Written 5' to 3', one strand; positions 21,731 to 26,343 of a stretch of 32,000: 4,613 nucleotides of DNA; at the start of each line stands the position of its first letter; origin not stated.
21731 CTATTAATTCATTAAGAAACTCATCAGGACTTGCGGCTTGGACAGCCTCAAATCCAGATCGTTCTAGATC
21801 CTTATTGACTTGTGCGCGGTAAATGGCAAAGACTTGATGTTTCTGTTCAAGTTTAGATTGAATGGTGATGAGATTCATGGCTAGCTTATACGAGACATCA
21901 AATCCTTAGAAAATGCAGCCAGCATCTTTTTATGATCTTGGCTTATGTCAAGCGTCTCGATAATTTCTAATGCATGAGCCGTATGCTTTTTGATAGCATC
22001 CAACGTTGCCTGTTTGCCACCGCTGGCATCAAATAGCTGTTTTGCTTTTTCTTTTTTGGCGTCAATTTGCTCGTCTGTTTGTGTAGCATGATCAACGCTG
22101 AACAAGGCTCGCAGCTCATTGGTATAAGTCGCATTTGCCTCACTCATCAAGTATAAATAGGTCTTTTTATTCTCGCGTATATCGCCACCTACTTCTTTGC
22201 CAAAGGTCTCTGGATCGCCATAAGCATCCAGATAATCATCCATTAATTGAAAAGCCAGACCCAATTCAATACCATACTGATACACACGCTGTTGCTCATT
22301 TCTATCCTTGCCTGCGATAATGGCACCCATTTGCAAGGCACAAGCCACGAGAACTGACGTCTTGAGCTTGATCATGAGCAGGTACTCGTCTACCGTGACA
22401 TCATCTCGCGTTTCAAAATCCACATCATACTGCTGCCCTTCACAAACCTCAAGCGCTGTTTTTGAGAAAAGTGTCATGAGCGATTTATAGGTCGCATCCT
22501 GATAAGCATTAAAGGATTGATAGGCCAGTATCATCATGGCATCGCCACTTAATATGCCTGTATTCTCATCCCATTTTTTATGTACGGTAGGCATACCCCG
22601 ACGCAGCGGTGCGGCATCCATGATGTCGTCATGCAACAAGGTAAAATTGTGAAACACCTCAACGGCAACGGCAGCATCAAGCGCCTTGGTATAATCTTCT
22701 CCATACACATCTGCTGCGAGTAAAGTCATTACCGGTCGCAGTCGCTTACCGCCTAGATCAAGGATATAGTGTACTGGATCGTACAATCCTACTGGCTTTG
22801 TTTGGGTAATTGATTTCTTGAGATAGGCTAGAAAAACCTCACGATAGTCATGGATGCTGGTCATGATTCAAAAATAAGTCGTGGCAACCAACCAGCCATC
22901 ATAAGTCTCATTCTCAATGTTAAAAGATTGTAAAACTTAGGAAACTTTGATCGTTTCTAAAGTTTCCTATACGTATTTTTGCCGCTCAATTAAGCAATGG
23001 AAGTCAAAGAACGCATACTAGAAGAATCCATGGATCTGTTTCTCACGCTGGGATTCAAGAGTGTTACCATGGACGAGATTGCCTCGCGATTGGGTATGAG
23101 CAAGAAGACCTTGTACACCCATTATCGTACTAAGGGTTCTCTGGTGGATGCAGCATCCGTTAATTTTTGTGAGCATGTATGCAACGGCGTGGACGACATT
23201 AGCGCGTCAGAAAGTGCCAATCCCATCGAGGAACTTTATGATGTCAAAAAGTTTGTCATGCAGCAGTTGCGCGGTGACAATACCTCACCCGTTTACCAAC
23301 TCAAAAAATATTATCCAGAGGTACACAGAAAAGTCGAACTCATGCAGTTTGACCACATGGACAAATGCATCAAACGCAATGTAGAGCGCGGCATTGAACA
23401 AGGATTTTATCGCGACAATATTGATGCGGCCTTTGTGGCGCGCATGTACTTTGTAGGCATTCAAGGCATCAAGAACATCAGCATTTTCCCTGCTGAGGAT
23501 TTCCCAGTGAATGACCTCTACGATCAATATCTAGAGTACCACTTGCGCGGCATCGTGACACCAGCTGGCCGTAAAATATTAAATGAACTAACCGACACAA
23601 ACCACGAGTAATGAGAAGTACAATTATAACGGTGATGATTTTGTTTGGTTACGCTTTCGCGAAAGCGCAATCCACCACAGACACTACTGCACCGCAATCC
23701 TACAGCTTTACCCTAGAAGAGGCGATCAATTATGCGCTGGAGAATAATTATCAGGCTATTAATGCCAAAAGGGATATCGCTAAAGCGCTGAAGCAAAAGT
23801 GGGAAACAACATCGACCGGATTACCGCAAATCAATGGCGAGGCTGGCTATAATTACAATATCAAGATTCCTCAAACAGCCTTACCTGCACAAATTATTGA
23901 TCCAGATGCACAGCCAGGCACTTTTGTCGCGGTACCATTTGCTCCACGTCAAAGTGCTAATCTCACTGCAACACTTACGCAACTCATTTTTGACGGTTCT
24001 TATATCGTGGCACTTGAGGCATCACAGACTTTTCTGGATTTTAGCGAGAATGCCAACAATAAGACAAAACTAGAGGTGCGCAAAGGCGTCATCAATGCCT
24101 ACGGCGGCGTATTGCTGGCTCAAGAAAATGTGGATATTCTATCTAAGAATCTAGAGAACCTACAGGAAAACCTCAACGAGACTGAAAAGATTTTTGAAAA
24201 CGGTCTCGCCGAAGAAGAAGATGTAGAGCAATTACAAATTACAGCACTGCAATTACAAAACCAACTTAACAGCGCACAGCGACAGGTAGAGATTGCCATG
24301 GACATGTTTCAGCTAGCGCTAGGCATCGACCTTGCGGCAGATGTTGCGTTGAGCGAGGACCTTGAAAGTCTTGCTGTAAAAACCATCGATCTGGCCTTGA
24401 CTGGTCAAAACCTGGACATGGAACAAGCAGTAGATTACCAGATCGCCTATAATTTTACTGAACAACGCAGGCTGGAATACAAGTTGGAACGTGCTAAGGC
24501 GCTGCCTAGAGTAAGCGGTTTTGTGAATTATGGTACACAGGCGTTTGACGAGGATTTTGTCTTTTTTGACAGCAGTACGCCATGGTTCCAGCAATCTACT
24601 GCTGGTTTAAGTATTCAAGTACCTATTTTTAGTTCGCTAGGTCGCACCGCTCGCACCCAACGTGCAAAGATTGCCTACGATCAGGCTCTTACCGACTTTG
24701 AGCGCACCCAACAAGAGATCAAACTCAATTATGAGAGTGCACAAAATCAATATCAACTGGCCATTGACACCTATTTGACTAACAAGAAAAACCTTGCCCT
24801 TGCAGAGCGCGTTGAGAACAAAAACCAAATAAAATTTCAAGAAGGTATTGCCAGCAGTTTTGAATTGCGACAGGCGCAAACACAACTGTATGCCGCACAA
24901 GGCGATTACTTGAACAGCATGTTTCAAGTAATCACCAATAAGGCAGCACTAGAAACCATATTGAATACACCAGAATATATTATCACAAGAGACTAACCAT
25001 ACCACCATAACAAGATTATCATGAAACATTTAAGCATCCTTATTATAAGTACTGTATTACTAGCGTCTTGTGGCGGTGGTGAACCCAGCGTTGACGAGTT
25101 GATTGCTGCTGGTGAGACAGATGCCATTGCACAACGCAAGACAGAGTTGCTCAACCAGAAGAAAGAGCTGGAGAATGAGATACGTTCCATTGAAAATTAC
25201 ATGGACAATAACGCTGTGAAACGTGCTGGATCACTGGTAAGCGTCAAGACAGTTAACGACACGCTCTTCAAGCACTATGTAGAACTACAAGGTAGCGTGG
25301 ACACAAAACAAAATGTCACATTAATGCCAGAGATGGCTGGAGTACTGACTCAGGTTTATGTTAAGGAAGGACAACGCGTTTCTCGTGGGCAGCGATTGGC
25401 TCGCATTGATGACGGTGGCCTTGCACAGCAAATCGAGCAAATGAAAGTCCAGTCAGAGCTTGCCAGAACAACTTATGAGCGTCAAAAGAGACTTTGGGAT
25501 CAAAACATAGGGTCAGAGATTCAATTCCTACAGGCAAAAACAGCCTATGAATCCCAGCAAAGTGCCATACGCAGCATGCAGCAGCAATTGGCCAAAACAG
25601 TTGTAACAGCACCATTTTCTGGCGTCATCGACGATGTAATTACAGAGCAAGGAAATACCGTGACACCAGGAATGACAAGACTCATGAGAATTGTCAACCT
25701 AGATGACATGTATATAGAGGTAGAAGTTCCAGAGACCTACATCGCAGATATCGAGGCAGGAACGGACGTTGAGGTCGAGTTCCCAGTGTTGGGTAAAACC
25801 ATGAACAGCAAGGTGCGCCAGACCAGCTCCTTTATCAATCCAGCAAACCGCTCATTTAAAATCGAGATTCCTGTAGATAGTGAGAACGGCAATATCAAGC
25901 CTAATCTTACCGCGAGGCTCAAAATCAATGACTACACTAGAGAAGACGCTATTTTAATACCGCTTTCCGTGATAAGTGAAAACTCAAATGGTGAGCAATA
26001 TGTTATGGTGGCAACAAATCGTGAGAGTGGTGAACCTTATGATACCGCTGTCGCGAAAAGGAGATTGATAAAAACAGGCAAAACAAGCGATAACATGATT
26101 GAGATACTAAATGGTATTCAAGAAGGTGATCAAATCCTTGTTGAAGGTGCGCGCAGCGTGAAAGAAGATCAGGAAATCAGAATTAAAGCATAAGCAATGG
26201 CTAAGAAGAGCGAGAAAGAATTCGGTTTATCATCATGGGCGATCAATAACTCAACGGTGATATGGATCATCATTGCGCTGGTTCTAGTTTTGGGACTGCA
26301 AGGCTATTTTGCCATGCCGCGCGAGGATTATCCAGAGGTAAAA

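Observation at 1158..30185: Hyper-iterated 14-bp perfect palindrome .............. dispersed across the whole window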

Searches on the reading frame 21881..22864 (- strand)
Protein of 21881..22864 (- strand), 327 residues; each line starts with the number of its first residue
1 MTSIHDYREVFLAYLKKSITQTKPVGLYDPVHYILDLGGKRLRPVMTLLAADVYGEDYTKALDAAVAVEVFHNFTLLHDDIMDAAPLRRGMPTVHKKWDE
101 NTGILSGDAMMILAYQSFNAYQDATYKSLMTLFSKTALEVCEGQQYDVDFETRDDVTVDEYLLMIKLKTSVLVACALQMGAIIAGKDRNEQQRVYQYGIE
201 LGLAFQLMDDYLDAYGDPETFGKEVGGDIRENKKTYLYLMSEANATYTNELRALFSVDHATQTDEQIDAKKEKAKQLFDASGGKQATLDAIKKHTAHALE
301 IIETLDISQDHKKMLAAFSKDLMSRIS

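Call 7: find_encoding_contigs(protein=window:21881-22864:-, flank=10000, max_places=6)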
Protein window:21881-22864:- (327 aa): no gene with exactly this product is on record in the collection.

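Call 65: search_protein_families(library=pfam, proteins=[window:21881-22864:-], max_evalue=1e-10)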
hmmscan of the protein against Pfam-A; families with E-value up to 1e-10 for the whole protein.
window:21881-22864:- (327 aa): 1 family
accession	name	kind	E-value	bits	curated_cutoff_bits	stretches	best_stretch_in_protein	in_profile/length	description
PF00348.22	polyprenyl_synt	-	5.6e-74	249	27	1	27-263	4-240/251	Polyprenyl synthetase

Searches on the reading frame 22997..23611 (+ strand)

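Call 46: search_protein_families(library=pfam, proteins=[window:22997-23611:+], max_evalue=0.00001)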
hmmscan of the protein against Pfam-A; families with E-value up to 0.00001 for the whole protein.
window:22997-23611:+ (204 aa): 1 family
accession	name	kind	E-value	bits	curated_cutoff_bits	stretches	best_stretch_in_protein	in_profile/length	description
PF00440.29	TetR_N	-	1.1e-11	44.8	24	1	7-53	1-47/47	Bacterial regulatory proteins, tetR family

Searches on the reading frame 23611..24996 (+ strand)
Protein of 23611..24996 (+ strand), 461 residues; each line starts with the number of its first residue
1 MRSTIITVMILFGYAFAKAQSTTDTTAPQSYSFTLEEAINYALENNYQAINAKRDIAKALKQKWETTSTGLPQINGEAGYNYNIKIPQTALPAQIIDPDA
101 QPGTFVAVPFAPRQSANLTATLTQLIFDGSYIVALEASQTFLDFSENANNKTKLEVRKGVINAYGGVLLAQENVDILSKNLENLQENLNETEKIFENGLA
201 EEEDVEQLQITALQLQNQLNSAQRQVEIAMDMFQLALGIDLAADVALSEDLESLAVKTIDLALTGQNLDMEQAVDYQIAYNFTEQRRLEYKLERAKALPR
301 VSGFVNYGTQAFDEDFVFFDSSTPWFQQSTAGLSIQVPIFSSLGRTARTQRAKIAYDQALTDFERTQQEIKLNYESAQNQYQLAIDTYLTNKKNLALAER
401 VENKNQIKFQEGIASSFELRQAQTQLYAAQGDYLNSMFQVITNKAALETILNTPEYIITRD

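Call 46: search_protein_families(library=pfam, proteins=[window:23611-24996:+], max_evalue=0.00001)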
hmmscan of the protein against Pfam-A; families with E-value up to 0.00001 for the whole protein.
window:23611-24996:+ (461 aa): 1 family
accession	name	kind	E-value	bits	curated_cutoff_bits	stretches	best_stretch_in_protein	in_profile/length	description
PF02321.23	OEP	-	4.2e-48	164.1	22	2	274-452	13-187/187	Outer membrane efflux protein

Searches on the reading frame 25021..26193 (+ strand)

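Call 65: search_protein_families(library=pfam, proteins=[window:25021-26193:+], max_evalue=1e-10)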
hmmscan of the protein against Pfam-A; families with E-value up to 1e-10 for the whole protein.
window:25021-26193:+ (390 aa): 2 families
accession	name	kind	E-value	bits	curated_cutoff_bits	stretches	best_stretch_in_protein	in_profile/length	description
PF16576.10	HlyD_D23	-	1.4e-24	87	30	1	88-298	7-214/214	Barrel-sandwich domain of CusB or HlyD membrane-fusion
PF13437.12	HlyD_3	-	3.6e-17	63.5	22.2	1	194-294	1-105/106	HlyD family secretion protein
